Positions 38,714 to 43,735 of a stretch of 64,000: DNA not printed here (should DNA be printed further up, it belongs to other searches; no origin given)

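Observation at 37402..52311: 15-kb envelope glycosylation locus combining a sortase and LAXTG substrate with lipid-linked sugar machinery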

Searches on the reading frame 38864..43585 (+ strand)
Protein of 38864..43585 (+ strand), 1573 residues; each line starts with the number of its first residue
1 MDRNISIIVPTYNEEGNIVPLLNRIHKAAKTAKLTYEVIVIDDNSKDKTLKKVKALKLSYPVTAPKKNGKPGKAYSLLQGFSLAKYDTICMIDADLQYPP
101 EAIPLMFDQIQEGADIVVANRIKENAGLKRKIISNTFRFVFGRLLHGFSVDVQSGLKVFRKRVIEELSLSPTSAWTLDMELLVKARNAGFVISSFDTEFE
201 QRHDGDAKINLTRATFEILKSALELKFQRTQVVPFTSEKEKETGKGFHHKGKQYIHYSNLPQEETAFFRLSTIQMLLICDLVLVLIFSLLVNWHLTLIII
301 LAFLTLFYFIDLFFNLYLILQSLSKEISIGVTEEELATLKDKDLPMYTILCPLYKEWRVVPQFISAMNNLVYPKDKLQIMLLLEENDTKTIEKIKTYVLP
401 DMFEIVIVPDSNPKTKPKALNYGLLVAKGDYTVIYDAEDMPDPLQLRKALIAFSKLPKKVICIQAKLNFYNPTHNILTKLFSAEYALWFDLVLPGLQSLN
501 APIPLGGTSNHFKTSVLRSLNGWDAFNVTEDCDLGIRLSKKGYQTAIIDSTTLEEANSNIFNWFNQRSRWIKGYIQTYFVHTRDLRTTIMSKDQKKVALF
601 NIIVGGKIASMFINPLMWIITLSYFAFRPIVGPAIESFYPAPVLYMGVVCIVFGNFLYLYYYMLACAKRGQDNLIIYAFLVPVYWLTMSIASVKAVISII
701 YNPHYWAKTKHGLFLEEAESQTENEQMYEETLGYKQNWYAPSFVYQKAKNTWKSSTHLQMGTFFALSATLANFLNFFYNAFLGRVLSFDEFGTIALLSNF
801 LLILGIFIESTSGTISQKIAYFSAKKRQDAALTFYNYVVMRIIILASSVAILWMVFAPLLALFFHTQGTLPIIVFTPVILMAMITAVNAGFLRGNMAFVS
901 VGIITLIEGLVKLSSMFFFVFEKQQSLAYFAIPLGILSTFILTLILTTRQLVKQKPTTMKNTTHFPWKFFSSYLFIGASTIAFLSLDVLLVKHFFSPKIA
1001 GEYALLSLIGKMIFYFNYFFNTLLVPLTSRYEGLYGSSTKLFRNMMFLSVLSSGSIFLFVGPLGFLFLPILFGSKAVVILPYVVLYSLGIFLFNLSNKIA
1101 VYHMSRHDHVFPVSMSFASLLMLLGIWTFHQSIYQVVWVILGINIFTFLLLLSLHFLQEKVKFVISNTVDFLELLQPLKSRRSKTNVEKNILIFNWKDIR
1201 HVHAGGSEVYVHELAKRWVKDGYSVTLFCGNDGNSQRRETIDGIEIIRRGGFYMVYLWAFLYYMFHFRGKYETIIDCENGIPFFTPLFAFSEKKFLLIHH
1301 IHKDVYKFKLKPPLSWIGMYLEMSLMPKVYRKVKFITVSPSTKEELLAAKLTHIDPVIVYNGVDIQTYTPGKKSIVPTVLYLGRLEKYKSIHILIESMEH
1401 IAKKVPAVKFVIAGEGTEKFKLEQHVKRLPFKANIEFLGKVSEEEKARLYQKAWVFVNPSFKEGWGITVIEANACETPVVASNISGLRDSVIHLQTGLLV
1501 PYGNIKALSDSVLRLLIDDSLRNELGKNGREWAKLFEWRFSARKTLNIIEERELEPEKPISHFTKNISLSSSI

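Call 4: search_protein_families(library=pfam, proteins=[window:38864-43585:+], max_evalue=0.01)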
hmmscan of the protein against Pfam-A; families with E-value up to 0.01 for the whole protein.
window:38864-43585:+ (1573 aa): 11 families
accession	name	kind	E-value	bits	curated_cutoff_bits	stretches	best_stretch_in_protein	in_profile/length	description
PF00534.26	Glycos_transf_1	-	7e-45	153.1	26.4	1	1377-1532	16-172/172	Glycosyl transferases group 1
PF00535.33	Glycos_transf_2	-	6.7e-37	127.4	23.3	2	6-166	1-166/168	Glycosyl transferase family 2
PF13692.12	Glyco_trans_1_4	-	2.3e-34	119.1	27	1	1377-1517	2-141/142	Glycosyl transferases group 1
PF13641.12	Glyco_tranf_2_3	-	2.8e-26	93.4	27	2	347-573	3-230/230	Glycosyltransferase like family 2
PF13632.12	Glyco_trans_2_3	-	5.7e-19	69.2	27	1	433-652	3-172/198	Glycosyl transferase family group 2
PF13439.12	Glyco_transf_4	-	6.8e-16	59.2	28.5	1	1205-1366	2-169/170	Glycosyltransferase Family 4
PF20706.3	GT4-conflict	-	2.8e-10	40.2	26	1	1350-1489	173-318/385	Family 4 Glycosyltransferase in conflict systems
PF13506.12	Glyco_transf_21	-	1.7e-07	31.3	21.7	1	71-131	16-78/174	Glycosyl transferase family 21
PF13579.12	Glyco_trans_4_4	-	3.4e-06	27.9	29.7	1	1205-1361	1-157/158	Glycosyl transferase 4-like domain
PF13524.12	Glyco_trans_1_2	-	6.9e-06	26.5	25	1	1399-1531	7-127/144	Glycosyl transferase-like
PF10111.15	Glyco_tranf_2_2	-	3.7e-05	23.8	27.3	1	6-100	1-96/276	Glycosyltransferase like family 2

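Call 5: search_protein_families(library=ncbifam, proteins=[window:38864-43585:+], max_evalue=0.01)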
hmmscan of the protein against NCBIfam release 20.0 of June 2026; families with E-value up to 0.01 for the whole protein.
window:38864-43585:+ (1573 aa): 59 families (the best 25 are shown)
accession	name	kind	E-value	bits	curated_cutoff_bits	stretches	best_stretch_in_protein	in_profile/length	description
TIGR03937.1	PgaC_IcaA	equivalog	2.5e-29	102.5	422.3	2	4-179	46-227/407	poly-beta-1,6-N-acetyl-D-glucosamine synthase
NF041876.1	EPS_EpsE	equivalog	8e-28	97.8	400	1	1361-1538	193-382/389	exopolysaccharide biosynthesis GT4 family glycosyltransferase EpsE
TIGR03449.1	mycothiol_MshA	equivalog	5.2e-26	91.5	462.5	1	1358-1548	192-399/406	D-inositol-3-phosphate glycosyltransferase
TIGR02149.1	glgA_Coryne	subfamily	2.5e-25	89.5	302.4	1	1334-1550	147-388/391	glycogen synthase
TIGR03999.1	thiol_BshA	equivalog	2.1e-24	86.2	273.7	1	1357-1537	170-358/375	N-acetyl-alpha-D-glucosaminyl L-malate synthase BshA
TIGR03088.1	stp2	hypoth_equivalog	1.9e-23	83.1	409.05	1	1335-1545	140-362/374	TIGR03088 family PEP-CTERM/XrtA system glycosyltransferase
NF041010.1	glycosy_Agl16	equivalog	9.9e-23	80.6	575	1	1205-1551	15-350/352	glycosylation protein Agl16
NF047588.1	GlcsyltransPgfSStrep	equivalog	2.7e-22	79.4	500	1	5-167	3-167/308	glycosyltransferase PgfS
NF050056.1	ProtGlycPglH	equivalog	1.7e-21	76.7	600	1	1373-1551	176-352/354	GalNAc-alpha-(1->4)-GalNAc-alpha-(1->3)-diNAcBac-PP-undecaprenol alpha-1,4-N-acetyl-D-galactosaminyltransferase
NF038295.1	EPS_HpsP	equivalog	2.2e-21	76.3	550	1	1374-1549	205-384/388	hormogonium polysaccharide biosynthesis glycosyltransferase HpsP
TIGR04047.1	MSMEG_0565_glyc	hypoth_equivalog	1.1e-20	74.1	259.85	1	1334-1548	141-370/373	MSMEG_0565 family glycosyltransferase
NF038229.1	Glyco4_Geo_Pelo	equivalog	6e-20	71.5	400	1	1347-1533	131-316/338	GPMC system family 4 glycosyltransferase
NF007986.1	PRK10714.1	equivalog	2.3e-19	69.6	529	1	4-167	7-172/316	undecaprenyl-phosphate 4-deoxy-4-formamido-L-arabinose transferase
TIGR04157.1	glyco_rSAM_CFB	subfamily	3.7e-19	69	400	1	1379-1531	230-387/406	TIGR04157 family glycosyltransferase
TIGR04182.1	glyco_TIGR04182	equivalog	8.7e-18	64.7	325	1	5-221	2-213/293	S-layer glycoprotein N-glycosyltransferase AglJ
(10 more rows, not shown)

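Call 39: search_solved_structures(query=window:38864-43585:+, max_evalue=0.01)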
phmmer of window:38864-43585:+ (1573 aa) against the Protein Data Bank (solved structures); distinct sequences matched with E-value up to 0.01: 98 (the best 60 are shown).
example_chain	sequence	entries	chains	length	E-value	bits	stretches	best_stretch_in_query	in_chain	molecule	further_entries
5mlz_A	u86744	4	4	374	7.3e-28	99.9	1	4-225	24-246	Dolichol monophosphate mannose synthase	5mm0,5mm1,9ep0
6kih_A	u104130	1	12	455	1.7e-24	88.7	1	1376-1542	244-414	Tll1590 protein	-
5eke_A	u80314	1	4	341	3.2e-18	68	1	5-146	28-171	Uncharacterized glycosyltransferase sll0501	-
5ekp_C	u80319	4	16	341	3.2e-18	68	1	5-146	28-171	Uncharacterized glycosyltransferase sll0501 | Glycosyltransferase sll0501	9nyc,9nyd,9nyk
9nye_A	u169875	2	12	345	3.3e-18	67.9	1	5-146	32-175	Glycosyltransferase sll0501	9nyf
3c4q_A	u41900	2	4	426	1.8e-15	58.8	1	1377-1546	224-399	Predicted glycosyltransferases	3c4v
3c48_A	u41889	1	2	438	2e-15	58.7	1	1377-1545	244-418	Predicted glycosyltransferases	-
9bhc_C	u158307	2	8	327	2.3e-15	58.5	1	4-169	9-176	Undecaprenyl-phosphate 4-deoxy-4-formamido-L-arabinose transferase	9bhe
8vxh_A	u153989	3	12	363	3.1e-15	58.1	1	4-169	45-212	Undecaprenyl-phosphate 4-deoxy-4-formamido-L-arabinose transferase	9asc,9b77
6n1x_A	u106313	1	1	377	1.3e-14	56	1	1379-1529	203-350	Glycosyltransferase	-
6d9t_A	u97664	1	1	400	1.5e-14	55.8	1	1379-1529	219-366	Glycosyl transferase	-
9hwj_A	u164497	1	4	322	2e-14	55.4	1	4-167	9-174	Undecaprenyl-phosphate 4-deoxy-4-formamido-L-arabinose transferase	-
4n9w_A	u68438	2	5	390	4.7e-14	54.2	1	1354-1549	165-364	GDP-mannose-dependent alpha-(1-2)-phosphatidylinositol mannosyltransferase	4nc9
2gej_A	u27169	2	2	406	5.2e-14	54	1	1354-1549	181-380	PHOSPHATIDYLINOSITOL MANNOSYLTRANSFERASE (PimA)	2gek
2jjm_A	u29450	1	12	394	7.7e-14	53.5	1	1379-1532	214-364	GLYCOSYL TRANSFERASE, GROUP 1 FAMILY PROTEIN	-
7lby_A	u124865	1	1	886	6.8e-10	40.4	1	287-630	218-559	Cellulose synthase catalytic subunit [UDP-forming]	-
9fmv_A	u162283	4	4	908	7.1e-10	40.3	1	287-630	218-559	Cellulose synthase catalytic subunit [UDP-forming]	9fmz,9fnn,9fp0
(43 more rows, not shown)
